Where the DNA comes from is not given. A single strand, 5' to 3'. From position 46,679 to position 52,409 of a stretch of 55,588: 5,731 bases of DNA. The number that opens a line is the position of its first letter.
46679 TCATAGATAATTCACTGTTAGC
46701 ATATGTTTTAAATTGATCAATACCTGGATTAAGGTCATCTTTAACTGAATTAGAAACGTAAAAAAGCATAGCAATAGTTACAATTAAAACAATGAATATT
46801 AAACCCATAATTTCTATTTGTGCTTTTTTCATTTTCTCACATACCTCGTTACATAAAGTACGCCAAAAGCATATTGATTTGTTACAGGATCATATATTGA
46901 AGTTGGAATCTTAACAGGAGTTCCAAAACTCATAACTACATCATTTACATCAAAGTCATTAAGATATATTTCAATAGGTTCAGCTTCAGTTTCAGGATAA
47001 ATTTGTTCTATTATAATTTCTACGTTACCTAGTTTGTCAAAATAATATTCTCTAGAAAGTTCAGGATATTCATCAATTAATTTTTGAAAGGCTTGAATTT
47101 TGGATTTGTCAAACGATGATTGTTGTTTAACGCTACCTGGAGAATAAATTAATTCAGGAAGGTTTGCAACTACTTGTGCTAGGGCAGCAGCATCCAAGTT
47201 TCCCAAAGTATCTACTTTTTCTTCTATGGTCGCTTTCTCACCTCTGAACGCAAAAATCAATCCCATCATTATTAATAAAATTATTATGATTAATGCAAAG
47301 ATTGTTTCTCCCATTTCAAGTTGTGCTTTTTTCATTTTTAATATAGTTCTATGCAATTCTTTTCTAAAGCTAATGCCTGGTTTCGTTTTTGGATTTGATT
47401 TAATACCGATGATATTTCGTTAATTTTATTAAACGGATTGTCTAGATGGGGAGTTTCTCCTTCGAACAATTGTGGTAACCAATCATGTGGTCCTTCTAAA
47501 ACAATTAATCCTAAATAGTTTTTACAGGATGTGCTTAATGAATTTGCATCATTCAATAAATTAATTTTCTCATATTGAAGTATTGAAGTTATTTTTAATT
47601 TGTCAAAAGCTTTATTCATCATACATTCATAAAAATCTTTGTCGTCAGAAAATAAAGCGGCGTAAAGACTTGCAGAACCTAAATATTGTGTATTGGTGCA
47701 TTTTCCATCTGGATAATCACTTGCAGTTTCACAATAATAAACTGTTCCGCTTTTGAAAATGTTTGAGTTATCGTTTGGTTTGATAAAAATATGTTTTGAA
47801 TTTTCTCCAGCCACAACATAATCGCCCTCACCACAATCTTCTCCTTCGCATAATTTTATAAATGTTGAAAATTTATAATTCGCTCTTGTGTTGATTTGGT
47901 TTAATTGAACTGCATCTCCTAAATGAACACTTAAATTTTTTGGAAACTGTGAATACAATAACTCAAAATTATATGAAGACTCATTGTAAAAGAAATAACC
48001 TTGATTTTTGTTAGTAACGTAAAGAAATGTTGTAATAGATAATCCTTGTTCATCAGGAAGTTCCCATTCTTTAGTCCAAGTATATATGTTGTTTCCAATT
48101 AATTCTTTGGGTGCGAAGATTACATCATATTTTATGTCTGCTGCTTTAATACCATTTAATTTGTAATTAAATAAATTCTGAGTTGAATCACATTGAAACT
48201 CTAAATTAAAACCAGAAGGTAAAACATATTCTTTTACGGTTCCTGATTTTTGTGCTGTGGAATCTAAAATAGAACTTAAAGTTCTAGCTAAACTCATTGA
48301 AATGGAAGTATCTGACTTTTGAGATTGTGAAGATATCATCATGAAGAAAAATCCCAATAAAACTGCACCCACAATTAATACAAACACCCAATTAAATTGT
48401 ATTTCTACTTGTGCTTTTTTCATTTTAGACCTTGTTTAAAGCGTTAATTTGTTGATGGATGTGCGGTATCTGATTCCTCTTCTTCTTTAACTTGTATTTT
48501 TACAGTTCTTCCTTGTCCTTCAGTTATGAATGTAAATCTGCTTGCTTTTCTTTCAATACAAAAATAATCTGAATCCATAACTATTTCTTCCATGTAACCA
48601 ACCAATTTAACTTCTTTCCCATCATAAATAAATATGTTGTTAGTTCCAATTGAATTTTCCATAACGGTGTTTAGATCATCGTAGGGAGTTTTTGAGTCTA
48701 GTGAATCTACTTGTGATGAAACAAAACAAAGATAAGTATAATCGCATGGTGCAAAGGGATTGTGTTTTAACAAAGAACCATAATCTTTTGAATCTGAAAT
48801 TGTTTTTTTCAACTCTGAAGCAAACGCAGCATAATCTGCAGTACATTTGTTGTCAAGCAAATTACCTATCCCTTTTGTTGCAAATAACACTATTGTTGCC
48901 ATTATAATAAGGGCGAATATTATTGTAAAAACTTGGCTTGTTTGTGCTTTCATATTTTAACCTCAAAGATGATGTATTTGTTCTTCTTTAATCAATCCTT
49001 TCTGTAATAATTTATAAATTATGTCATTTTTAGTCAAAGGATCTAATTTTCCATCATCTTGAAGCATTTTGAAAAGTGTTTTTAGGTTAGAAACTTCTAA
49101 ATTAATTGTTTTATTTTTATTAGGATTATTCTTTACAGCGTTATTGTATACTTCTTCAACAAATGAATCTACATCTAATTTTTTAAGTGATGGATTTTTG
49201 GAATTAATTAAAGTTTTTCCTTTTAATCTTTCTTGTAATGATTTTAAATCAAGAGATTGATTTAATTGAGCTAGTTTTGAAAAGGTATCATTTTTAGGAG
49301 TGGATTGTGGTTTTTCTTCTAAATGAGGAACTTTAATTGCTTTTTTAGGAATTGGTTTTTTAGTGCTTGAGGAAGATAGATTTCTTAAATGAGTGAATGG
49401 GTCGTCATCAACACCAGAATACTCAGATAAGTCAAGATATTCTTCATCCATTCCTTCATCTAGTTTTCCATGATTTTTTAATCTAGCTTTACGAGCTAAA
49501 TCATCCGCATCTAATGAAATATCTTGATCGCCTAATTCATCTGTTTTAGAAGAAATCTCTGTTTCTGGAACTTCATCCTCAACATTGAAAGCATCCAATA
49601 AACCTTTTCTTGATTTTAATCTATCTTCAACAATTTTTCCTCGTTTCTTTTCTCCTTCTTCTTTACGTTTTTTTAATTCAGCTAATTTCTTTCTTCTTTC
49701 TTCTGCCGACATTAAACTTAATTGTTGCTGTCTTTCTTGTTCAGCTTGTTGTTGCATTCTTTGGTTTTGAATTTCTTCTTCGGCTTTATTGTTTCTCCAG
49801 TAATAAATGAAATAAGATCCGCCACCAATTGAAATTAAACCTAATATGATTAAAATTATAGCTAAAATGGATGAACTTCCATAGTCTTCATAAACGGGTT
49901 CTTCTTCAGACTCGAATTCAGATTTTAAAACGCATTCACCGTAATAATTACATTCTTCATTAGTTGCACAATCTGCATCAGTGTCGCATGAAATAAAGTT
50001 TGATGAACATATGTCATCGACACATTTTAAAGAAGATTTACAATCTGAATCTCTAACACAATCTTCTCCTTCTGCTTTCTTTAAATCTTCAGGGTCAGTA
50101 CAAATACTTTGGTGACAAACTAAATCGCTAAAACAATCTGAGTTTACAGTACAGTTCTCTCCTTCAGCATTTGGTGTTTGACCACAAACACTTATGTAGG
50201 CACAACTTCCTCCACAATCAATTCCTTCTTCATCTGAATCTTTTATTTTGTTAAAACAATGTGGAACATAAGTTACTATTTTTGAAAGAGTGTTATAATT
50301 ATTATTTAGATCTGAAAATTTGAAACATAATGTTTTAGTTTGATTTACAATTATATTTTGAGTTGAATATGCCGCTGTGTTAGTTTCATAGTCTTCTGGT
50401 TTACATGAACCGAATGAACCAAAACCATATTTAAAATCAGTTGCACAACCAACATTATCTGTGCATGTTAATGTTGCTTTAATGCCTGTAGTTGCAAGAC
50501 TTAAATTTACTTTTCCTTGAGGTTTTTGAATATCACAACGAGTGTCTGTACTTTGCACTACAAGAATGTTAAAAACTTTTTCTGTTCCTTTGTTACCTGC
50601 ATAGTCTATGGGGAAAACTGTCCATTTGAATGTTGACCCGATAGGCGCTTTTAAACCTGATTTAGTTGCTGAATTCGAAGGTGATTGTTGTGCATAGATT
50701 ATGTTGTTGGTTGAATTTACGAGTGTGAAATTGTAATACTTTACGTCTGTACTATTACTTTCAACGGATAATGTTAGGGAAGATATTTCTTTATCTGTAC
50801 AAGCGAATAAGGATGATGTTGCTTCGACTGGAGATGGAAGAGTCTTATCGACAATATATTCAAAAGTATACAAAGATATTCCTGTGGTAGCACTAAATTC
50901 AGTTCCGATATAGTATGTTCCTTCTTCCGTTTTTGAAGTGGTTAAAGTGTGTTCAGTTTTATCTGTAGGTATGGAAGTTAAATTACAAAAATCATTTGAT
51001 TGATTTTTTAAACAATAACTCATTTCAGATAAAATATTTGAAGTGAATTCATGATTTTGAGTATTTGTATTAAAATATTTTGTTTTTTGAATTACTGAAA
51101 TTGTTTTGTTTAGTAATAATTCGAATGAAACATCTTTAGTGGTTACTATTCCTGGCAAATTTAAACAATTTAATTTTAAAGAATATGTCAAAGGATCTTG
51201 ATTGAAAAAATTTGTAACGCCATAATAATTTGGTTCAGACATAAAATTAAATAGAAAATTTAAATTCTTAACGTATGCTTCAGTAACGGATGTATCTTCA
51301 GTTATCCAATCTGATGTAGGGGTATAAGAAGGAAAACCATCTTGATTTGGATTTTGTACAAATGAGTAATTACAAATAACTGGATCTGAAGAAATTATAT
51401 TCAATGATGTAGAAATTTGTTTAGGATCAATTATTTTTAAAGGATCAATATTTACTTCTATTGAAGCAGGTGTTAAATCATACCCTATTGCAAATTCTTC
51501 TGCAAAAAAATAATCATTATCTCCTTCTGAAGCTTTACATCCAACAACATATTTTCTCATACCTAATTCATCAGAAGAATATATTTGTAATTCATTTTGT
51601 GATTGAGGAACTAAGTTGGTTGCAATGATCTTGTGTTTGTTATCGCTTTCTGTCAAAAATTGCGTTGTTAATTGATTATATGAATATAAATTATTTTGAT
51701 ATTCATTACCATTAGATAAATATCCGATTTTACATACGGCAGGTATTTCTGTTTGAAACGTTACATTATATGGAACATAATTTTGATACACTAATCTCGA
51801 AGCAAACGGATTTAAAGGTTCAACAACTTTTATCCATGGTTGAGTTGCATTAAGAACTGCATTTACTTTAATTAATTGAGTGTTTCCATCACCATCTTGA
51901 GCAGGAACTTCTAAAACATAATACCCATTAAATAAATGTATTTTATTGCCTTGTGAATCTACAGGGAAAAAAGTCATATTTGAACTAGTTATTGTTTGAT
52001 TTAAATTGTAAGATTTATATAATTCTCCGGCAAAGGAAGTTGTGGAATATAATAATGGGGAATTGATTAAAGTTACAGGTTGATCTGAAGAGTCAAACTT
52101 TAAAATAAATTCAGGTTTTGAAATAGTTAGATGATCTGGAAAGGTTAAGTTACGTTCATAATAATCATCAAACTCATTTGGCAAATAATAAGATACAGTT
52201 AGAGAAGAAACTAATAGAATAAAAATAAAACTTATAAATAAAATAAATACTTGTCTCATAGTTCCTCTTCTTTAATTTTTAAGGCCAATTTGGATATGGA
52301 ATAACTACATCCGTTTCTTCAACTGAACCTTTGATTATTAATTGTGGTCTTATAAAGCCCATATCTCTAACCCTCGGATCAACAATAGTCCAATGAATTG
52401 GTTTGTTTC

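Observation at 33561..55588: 22-kb co-directional operon in which 15 of at least 19 proteins carry type IV-pilin-like (class III) N-termini, alongside giant Cys-rich surface proteins and a murein hydrolase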

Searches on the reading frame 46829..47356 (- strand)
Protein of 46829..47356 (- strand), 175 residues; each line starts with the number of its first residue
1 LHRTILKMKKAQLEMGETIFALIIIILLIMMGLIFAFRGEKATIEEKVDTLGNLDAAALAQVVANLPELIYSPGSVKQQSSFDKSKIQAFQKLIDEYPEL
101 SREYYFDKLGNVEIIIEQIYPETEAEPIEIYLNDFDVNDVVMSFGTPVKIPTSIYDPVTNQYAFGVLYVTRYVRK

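Call 7: search_protein_families(library=pfam, max_evalue=0.01, proteins=[window:46829-47356:-])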
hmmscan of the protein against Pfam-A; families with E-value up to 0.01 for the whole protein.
window:46829-47356:- (175 aa): 1 family
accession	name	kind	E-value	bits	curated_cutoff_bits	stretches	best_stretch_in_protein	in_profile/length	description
PF03271.22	EB1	-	0.0011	19.7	27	1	101-122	4-22/41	EB1-like C-terminal motif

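Call 39: search_protein_families(library=ncbifam, max_evalue=0.01, proteins=[window:46829-47356:-])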
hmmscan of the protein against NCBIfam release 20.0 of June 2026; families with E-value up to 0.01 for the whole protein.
window:46829-47356:- (175 aa): 0 families

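Call 40: search_protein_families(library=pfam, max_evalue=10, proteins=[window:46829-47335:-])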
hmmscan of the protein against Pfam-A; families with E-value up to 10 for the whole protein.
window:46829-47335:- (168 aa): 1 family
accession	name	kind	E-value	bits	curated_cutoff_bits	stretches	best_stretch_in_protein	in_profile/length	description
PF03271.22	EB1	-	0.001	19.8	27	1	94-115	4-22/41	EB1-like C-terminal motif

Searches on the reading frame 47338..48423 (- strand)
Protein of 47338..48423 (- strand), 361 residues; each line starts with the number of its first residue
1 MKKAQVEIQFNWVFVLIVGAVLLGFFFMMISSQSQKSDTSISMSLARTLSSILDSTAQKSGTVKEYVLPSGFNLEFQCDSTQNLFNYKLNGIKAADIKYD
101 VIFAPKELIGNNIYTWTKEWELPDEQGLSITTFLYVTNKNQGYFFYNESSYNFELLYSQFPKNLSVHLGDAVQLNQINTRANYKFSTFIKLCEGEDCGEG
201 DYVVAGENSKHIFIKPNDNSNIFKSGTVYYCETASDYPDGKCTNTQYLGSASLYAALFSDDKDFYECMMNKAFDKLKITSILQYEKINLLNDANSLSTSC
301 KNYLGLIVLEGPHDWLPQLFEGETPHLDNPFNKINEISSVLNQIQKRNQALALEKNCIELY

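Call 7: search_protein_families(library=pfam, max_evalue=0.01, proteins=[window:47338-48423:-])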
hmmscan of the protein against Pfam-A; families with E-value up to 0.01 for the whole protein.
window:47338-48423:- (361 aa): 0 families

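Call 39: search_protein_families(library=ncbifam, max_evalue=0.01, proteins=[window:47338-48423:-])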
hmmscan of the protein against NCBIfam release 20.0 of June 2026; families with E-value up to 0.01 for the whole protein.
window:47338-48423:- (361 aa): 0 families

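Call 40: search_protein_families(library=pfam, max_evalue=10, proteins=[window:47338-48423:-])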
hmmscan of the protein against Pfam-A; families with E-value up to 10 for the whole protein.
window:47338-48423:- (361 aa): 0 families

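Call 89: find_related_loci(query=A4, collection=metagenome_contigs, flank=10000)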
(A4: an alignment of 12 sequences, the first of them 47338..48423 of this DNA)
Query A4 (361 aa) in metagenome_contigs; peptide patterns used: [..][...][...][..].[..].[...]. (x = any residue, [..] = any of these).
357 stretches matched a pattern; 196 encode a relative of the query (tblastn E <= 1e-3); the best 80 are kept; 80 distinct loci.
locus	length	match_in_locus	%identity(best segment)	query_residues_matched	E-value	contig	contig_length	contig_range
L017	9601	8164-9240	92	1-361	0e+0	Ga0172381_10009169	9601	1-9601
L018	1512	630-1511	54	2-285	6e-101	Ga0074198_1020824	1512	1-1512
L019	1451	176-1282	33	2-361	3e-61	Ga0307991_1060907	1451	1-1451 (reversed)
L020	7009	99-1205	34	3-361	2e-52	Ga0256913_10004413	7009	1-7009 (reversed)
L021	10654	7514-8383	31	2-306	4e-40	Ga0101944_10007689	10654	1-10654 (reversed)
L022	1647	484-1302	32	1-300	6e-40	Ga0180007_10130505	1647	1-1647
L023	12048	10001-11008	28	1-361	4e-39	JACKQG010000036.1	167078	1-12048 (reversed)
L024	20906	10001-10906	31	2-324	2e-38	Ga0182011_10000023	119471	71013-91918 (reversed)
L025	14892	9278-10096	30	2-290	3e-38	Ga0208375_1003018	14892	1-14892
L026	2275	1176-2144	29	1-361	2e-36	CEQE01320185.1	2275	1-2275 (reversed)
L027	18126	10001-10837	30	2-292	1e-34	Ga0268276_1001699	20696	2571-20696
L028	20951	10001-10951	27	2-353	2e-34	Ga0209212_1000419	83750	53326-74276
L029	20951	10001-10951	27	2-353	2e-34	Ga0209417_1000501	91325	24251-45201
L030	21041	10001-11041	27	2-361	2e-34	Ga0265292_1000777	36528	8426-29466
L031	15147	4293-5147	31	1-302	8e-34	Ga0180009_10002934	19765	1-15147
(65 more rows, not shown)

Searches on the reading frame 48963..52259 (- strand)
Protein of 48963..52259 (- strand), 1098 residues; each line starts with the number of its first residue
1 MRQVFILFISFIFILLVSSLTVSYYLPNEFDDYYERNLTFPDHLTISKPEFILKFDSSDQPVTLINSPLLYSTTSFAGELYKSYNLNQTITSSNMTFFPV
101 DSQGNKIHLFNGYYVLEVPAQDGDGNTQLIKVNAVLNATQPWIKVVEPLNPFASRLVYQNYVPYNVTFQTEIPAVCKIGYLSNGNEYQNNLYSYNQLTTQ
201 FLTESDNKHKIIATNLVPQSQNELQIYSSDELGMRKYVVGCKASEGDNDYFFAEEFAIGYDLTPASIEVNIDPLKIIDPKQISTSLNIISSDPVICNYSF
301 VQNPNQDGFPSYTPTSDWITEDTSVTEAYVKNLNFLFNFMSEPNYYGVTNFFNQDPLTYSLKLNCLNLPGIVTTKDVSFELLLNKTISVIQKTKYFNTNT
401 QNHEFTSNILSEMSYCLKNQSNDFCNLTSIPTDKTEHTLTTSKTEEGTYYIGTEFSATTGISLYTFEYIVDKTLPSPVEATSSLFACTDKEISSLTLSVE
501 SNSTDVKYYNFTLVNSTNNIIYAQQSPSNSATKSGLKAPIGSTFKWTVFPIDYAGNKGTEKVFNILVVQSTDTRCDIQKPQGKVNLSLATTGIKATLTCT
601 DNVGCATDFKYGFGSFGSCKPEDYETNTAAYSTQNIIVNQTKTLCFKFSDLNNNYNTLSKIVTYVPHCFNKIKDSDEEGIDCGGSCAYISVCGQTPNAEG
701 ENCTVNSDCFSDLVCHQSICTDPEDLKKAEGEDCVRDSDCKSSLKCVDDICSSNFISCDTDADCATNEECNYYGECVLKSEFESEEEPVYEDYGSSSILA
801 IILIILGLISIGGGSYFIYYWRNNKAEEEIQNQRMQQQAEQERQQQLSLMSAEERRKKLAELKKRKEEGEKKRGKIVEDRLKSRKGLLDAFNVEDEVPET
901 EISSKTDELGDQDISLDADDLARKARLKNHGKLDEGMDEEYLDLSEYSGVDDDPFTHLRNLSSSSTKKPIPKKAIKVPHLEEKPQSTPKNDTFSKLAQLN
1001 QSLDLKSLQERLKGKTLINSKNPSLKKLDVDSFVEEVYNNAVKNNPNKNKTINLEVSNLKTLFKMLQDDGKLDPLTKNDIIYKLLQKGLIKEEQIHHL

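Call 7: search_protein_families(library=pfam, max_evalue=0.01, proteins=[window:48963-52259:-])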
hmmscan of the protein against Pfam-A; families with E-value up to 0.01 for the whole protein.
window:48963-52259:- (1098 aa): 1 family
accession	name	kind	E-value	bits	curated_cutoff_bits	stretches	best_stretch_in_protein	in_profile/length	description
PF23416.1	DUF7107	-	0.0029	18.4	24.6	0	702-751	1-46/48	Domain of unknown function (DUF7107)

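Call 39: search_protein_families(library=ncbifam, max_evalue=0.01, proteins=[window:48963-52259:-])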
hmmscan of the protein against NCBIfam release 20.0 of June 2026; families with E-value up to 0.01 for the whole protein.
window:48963-52259:- (1098 aa): 0 families
